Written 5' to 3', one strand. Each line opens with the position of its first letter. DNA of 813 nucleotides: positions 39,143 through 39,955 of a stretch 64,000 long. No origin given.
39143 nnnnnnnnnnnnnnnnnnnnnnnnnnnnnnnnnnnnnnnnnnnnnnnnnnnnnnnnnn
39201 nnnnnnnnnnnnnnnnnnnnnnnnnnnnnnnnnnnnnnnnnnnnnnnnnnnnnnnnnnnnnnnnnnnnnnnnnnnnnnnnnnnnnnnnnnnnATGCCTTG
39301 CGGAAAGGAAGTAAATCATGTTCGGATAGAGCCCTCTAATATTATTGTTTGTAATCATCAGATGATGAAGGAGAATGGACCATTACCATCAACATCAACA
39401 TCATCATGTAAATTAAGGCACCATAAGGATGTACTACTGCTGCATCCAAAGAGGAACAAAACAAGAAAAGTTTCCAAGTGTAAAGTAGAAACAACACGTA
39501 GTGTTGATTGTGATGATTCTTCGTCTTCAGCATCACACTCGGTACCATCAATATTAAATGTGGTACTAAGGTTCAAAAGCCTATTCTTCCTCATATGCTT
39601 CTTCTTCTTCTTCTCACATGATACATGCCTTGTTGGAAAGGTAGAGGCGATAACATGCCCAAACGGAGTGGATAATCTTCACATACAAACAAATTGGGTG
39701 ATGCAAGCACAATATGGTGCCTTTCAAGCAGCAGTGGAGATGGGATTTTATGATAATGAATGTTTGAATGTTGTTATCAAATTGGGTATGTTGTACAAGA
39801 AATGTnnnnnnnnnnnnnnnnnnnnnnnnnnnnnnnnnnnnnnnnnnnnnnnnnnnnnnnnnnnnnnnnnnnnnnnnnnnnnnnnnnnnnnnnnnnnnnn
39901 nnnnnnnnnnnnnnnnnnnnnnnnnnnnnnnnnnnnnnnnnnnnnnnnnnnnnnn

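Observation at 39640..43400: Mosaic near-identity between the two cyclase paralogs is confined to exons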

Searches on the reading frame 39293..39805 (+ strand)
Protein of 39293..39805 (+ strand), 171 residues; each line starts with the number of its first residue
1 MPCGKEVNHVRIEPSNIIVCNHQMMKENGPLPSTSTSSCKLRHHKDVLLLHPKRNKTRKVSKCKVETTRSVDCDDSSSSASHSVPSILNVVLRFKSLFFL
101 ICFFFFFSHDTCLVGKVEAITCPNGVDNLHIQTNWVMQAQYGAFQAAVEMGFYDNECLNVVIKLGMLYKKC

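Call 29: find_homologous_proteins(query=A1, max_evalue=0.001)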
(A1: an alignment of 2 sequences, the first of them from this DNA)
Query A1 (2 sequences) (171 aa, profile of the alignment): 4 proteins with E <= 0.001 among 582 candidates.
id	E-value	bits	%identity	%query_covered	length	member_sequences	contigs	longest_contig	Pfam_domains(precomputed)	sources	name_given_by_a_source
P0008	4.1e-105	367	97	100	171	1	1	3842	-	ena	-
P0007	1.2e-46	177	70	43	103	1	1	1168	-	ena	-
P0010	1.3e-30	125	68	42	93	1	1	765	-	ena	-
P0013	6.8e-16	77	67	27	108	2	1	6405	-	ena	-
